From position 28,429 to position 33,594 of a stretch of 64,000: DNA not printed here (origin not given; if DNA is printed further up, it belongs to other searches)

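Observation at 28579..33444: In-frame fusion of a dipeptide-epimerase (enolase superfamily) domain to a Ser/Thr kinase-AAA-TPR protein, with a REP-like palindrome at the domain junction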

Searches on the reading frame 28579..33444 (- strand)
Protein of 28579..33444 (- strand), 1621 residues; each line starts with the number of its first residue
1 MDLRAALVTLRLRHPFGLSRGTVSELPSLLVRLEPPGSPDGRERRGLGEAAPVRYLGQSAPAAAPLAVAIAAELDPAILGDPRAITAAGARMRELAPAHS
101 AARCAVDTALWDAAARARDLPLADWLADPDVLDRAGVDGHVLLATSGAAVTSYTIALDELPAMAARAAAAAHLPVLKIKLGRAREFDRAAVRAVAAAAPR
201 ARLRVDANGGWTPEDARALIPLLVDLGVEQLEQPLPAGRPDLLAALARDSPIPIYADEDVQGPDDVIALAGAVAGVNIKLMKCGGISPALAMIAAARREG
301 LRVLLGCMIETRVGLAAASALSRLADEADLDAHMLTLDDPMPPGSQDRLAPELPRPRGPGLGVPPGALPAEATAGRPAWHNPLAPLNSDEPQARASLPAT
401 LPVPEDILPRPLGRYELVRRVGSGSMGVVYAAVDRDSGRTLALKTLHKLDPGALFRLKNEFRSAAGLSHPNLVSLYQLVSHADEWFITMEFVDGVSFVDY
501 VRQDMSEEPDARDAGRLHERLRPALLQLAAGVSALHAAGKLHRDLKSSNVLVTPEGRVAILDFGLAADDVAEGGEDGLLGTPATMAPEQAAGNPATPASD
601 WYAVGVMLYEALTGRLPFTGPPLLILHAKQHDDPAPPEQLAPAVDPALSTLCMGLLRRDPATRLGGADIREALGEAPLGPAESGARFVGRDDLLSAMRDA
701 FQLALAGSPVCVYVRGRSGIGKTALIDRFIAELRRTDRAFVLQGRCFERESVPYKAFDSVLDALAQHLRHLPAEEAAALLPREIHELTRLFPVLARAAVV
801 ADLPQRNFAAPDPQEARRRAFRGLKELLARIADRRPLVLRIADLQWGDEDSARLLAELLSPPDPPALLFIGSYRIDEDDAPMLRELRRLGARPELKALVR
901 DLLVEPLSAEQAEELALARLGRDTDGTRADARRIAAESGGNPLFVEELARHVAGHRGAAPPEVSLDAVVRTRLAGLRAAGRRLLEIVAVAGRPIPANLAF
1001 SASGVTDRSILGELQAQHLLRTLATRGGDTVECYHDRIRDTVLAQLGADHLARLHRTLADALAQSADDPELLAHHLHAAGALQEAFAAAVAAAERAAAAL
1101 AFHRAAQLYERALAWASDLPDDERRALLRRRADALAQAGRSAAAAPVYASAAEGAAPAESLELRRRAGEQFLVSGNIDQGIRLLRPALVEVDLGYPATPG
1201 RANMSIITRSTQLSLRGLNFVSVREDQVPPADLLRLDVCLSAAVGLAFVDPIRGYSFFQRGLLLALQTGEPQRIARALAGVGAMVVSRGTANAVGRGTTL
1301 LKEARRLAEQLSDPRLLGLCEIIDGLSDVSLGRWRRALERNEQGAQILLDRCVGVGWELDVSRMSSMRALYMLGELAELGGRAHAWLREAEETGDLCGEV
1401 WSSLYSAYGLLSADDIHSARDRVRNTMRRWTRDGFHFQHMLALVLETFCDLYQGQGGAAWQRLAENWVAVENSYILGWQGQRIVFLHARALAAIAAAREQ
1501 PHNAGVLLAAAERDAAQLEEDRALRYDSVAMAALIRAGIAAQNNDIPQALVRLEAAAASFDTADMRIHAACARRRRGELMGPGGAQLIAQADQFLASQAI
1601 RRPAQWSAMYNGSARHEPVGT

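Call 5: search_protein_families(library=pfam, proteins=[window:28579-33444:-], max_evalue=0.01)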
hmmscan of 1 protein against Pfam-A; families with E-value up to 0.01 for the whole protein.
window:28579-33444:- (1621 aa): 6 families
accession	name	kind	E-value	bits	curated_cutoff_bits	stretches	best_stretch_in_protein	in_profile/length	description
PF00069.31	Pkinase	-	1.7e-41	142.8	31.7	1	415-668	1-256/263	Protein kinase domain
PF13378.12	MR_MLE_C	-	1.2e-34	120.3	29.4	1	163-363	5-213/219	Enolase C-terminal domain-like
PF07714.23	PK_Tyr_Ser-Thr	-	5.3e-25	88.6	23.1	1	417-620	3-207/258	Protein tyrosine and serine/threonine kinase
PF13191.12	AAA_16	-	1.7e-23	84.4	32.6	1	686-870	1-167/167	AAA ATPase domain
PF02746.21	MR_MLE_N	-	6.9e-10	39.6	22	1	11-125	12-115/117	Mandelate racemase / muconate lactonizing enzyme, N-terminal domain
PF03109.22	ABC1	-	0.00014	21.6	22.9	1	484-567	142-215/244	ABC1 atypical kinase-like domain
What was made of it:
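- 32303..33444 (-): Ancestral dipeptide-epimerase-like gene (enolase superfamily, MLE subgroup). It is 380 aa in the closest relatives. The ATG is at 33444. The ancestral stop TAA at 32305-32303 is still present but out of frame here. Pfam MR_MLE_N and MR_MLE_C (call 5).
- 28579..32289 (-): Native PknK-like STAND Ser/Thr kinase gene: 1236 aa, TTG start at 32289-32287, stop at 28581-28579.
- Kinase domain: about 31441-32202.
- AAA_16 NTPase: about 30835-31389.
- Unassigned helical C-terminal region of about 750 aa: 28582-30834. Pfam Pkinase and AAA_16 (call 5).
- On Enolase superfamily, MLE subgroup, dipeptide epimerase: Pfam PF02746 (6.9e-10) and PF13378 (1.2e-34), call 5.
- On Hanks-type Ser/Thr protein kinase: Pfam Pkinase 1.7e-41 over profile positions 1-256 of 263 (call 5).
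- Checked: Domains (Pfam, call 5).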

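Call 6: search_protein_families(library=ncbifam, proteins=[window:28579-33444:-], max_evalue=0.01)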
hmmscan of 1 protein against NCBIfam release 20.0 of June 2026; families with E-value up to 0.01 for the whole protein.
window:28579-33444:- (1621 aa): 31 families (the best 25 are shown)
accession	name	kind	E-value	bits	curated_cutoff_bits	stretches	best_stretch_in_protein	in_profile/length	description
NF042940.1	racemase_DgcA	equivalog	2e-57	194.9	400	1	8-339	6-302/323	N-acetyl-D-Glu racemase DgcA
NF033483.0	PknB_PASTA_kin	equivalog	6.6e-53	180.6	450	1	413-665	7-256/563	Stk1 family PASTA domain-containing Ser/Thr kinase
TIGR03903.1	TOMM_kin_cyc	equivalog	1.4e-38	132.5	705.75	2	443-620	8-191/1267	TOMM system kinase/cyclase fusion protein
NF011708.0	PRK15129.1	equivalog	1.4e-36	126.2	343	1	12-333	13-301/321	L-Ala-D/L-Glu epimerase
NF047741.1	antiphage_MADS6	equivalog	5.2e-34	117.7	460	2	525-674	305-458/612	methylation-associated defense system protein kinase MAD6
NF009651.0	PRK13184.1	equivalog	2e-33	115.5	839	1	413-664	2-277/932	serine/threonine-protein kinase PknD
NF052427.1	StpK7MSMEG_1200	equivalog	2.5e-30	105.5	900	1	410-636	4-227/601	serine/threonine protein kinase StpK7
TIGR02534.1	mucon_cyclo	subfamily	3.9e-30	105.1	334.95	1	7-323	8-316/368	muconate/chloromuconate family cycloisomerase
NF038150.1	lanthi_synth_IV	equivalog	2.1e-27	95.8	650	1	412-679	188-459/851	class IV lanthionine synthetase LanL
NF041118.1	A_G_epim_Thtga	equivalog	2.6e-22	79.4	500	1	151-335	130-322/341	L-Ala-D/L-Glu epimerase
NF038151.1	lanthi_synth_III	equivalog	1.1e-18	67.1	575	1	415-612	222-423/833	class III lanthionine synthetase LanKC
NF053615.1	SerThrKinAfsKStmc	equivalog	2.7e-17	62.7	1300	1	409-621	9-216/809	protein serine/threonine kinase AfsK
TIGR01928.1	menC_lowGC_arch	equivalog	1.1e-15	57.5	200.65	1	98-325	87-300/325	o-succinylbenzoate synthase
NF002782.0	PRK02901.1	equivalog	2.1e-14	53.3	288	1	176-329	106-266/328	o-succinylbenzoate synthase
TIGR01927.1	menC_gam_Gplu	equivalog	1.2e-13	51.1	130.55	1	176-324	130-281/307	o-succinylbenzoate synthase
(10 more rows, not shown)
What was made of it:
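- On Enolase superfamily, MLE subgroup, dipeptide epimerase: NCBIfam scores are 126 and 195 bits against cut-offs of 343 and 400 (call 6).
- Closest known: Dipeptide. Different: Below the NCBIfam equivalog cut-offs: DgcA 195 against 400 bits, YcjG-type 126 against 343 bits (call 6).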

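Call 14: find_encoding_contigs(protein=window:28579-33444:-, flank=3000, max_places=3)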
Protein window:28579-33444:- (1621 aa): no gene with exactly this product is on record in the collection.

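Call 23: find_homologous_proteins(query=window:28579-33444:-, max_evalue=1e-10)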
Query window:28579-33444:- (1621 aa): 822 proteins with E <= 1e-10 among 8000 candidates; the best 120 are listed.
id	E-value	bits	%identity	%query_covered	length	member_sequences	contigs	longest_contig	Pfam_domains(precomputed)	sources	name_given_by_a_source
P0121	0.0e+0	2406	90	76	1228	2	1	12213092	PF07714.24,PF00069.32,PF03109.23,PF13191.13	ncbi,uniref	ncbi:protein kinase domain-containing protein [Nannocystis pusilla]|uniref:protein kinase domain-con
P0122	0.0e+0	2404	90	76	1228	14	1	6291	PF07714.24,PF00069.32,PF03109.23,PF13191.13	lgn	-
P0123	0.0e+0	2323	87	76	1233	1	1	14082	PF07714.24,PF00069.32,PF13191.13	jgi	jgi:hypothetical protein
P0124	0.0e+0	2061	78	76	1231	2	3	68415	PF07714.24,PF00069.32,PF13191.13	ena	-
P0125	0.0e+0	1546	60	76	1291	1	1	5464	PF07714.24,PF00069.32,PF13191.13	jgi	jgi:serine/threonine protein kinase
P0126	0.0e+0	1531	62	74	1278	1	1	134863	PF07714.24,PF00069.32,PF13191.13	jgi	jgi:tetratricopeptide (TPR) repeat protein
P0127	0.0e+0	1531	61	74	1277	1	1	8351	PF07714.24,PF00069.32,PF13191.13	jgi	jgi:serine/threonine protein kinase/tetratricopeptide (TPR) repeat protein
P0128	0.0e+0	1530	61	74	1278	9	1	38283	PF07714.24,PF00069.32,PF13191.13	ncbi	-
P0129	0.0e+0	1525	61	76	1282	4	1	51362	PF07714.24,PF00069.32,PF13191.13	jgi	-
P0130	0.0e+0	1499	59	76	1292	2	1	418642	PF07714.24,PF00069.32,PF13191.13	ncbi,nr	ncbi:MAG: protein kinase [Myxococcales bacterium]|nr:protein kinase [Myxococcales bacterium]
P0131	0.0e+0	1478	59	74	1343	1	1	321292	PF07714.24,PF00069.32,PF13191.13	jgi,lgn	-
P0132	0.0e+0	1476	58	76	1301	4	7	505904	PF07714.24,PF00069.32,PF13191.13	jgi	jgi:serine/threonine protein kinase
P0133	0.0e+0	1475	60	74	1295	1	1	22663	PF07714.24,PF00069.32,PF13191.13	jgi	jgi:serine/threonine protein kinase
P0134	0.0e+0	1457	59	74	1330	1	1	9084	PF07714.24,PF00069.32,PF13191.13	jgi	-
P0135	0.0e+0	1455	59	74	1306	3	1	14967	PF07714.24,PF00069.32,PF13191.13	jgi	-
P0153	3.1e-250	852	42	74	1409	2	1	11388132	PF07714.24,PF00069.32,PF13191.13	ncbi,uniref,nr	ncbi:serine/threonine-protein kinase PknK [Chondromyces crocatus]|uniref:serine/threonine-protein ki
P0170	3.2e-237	809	41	73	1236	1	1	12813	PF07714.24,PF00069.32,PF01637.25,PF13191.13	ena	-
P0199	3.3e-218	746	40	73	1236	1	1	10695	PF07714.24,PF00069.32,PF13191.13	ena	-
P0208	1.3e-214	734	39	73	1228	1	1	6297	PF07714.24,PF00069.32,PF13191.13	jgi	jgi:serine/threonine protein kinase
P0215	5.4e-211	722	40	75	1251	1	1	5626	PF07714.24,PF00069.32,PF13401.13,PF13191.13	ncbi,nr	ncbi:MAG: serine/threonine-protein kinase PknK [Deltaproteobacteria bacterium]|nr:MAG: serine/threon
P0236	2.3e-201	690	39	74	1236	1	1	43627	PF07714.24,PF00069.32,PF05729.19,PF13401.13,PF13191.13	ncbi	-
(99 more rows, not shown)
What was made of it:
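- Closest known: PknK-type Ser/Thr kinases of the MalT clade of STAND NTPases. Same: Homologues are named PknK by NCBI (P0153 and P0215, call 23).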

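Call 40: list_cluster_members(proteins=[window:28582-32289:-, window:28579-33444:-, P0121, P0122, P0001])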
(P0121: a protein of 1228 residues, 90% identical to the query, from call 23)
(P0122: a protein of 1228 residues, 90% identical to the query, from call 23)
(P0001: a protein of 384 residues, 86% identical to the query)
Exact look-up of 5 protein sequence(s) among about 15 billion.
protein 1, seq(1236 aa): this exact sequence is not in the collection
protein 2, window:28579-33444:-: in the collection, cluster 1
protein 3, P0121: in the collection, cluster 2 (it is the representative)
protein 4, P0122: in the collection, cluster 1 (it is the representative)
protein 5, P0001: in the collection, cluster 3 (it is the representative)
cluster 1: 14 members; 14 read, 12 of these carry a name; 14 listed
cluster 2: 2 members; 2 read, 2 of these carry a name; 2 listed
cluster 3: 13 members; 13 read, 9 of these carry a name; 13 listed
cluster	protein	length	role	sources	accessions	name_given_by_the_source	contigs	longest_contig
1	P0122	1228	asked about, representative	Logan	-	-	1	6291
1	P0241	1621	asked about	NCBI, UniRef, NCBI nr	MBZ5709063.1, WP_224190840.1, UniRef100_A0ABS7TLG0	protein kinase domain-containing protein [Nannocystis pusilla] | Protein kinase n=1 Tax=Nannocystis pusilla TaxID=889268 RepID=A0ABS7TLG0_9BACT | enolase C-terminal domain-like protein [Nannocystis pusilla]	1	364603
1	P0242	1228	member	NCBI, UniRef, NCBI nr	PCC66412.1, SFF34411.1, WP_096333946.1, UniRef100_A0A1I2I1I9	Serine/threonine protein kinase [Nannocystis exedens] | Serine/threonine protein kinase n=1 Tax=Nannocystis exedens TaxID=54 ... | serine/threonine-protein kinase [Nannocystis exedens]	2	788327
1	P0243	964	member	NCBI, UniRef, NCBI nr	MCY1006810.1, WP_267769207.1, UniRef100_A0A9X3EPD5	AAA family ATPase [Nannocystis pusilla] | AAA family ATPase n=1 Tax=Nannocystis pusilla TaxID=889268 RepID=A0A9X3EPD5_9BACT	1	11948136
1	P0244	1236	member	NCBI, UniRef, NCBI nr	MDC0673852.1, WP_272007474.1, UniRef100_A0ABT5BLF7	serine/threonine-protein kinase [Nannocystis radixulma] | non-specific serine/threonine protein kinase n=1 Tax=Nannocystis radixulma TaxID=2995305 ...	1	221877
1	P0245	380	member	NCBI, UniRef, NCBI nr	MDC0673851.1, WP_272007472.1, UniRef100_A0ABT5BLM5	enolase C-terminal domain-like protein [Nannocystis radixulma] | Enolase C-terminal domain-like protein n=1 Tax=Nannocystis radixulma TaxID=2995305 ...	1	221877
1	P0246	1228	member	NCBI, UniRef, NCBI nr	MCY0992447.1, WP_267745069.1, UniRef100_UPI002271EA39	protein kinase [Nannocystis sp. ILAH1] | serine/threonine-protein kinase n=1 Tax=Nannocystis sp. ILAH1 TaxID=2996789 ... | serine/threonine-protein kinase [Nannocystis sp. ILAH1]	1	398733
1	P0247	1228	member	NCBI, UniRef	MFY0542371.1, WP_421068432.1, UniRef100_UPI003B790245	protein kinase domain-containing protein [Nannocystis pusilla] | protein kinase domain-containing protein n=1 Tax=Nannocystis pusilla TaxID=889268 ...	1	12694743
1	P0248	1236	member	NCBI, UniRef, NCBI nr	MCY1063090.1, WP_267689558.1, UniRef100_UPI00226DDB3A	serine/threonine-protein kinase [Nannocystis sp. SCPEA4] | serine/threonine-protein kinase n=1 Tax=Nannocystis sp. SCPEA4 TaxID=2996787 ...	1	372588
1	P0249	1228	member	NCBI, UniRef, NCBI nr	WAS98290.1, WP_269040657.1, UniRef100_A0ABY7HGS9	serine/threonine-protein kinase [Nannocystis punicea] | Protein kinase n=1 Tax=Nannocystis punicea TaxID=2995304 RepID=A0ABY7HGS9_9BACT | serine/threonine-protein kinase [Nannocystis poenicansa]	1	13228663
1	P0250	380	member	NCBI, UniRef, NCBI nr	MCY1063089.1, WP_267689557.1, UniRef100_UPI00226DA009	enolase C-terminal domain-like protein [Nannocystis sp. SCPEA4] | enolase C-terminal domain-like protein n=1 Tax=Nannocystis sp. SCPEA4 TaxID=2996787 ...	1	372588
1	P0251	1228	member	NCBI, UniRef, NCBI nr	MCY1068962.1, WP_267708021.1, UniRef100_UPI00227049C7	protein kinase [Nannocystis sp. RBIL2] | serine/threonine-protein kinase n=1 Tax=Nannocystis sp. RBIL2 TaxID=2996788 ... | serine/threonine-protein kinase [Nannocystis sp. RBIL2]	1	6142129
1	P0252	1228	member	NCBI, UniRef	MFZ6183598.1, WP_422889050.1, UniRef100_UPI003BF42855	protein kinase domain-containing protein [Nannocystis pusilla] | protein kinase domain-containing protein n=1 Tax=Nannocystis pusilla TaxID=889268 ...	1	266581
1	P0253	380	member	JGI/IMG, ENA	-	-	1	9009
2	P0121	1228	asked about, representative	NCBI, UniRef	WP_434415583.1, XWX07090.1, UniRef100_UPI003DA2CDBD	protein kinase domain-containing protein [Nannocystis pusilla] | protein kinase domain-containing protein n=1 Tax=Nannocystis pusilla TaxID=889268 ...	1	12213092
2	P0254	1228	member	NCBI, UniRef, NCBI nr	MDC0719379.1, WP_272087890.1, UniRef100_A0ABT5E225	serine/threonine-protein kinase [Nannocystis bainbridge] | Protein kinase n=1 Tax=Nannocystis bainbridge TaxID=2995303 RepID=A0ABT5E225_9BACT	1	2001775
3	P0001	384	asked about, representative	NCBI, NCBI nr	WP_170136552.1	enolase C-terminal domain-like protein [Nannocystis exedens]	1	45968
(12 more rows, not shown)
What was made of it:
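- Checked: The exact 1621-aa sequence is a public record: MBZ5709063.1 / WP_224190840.1, Nannocystis pusilla, on a 364,603-nt contig (call 40).
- They give 380/384-aa epimerases and 1228/1236-aa kinases for N. exedens, four other N. pusilla assemblies, ILAH1, RBIL2 and N. punicea (call 40). Other Nannocystis assemblies show assembly damage at this same locus: a 964-aa kinase fragment and a 289-aa epimerase (call 40). It is a singleton among about 13 Nannocystis assemblies (call 40).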
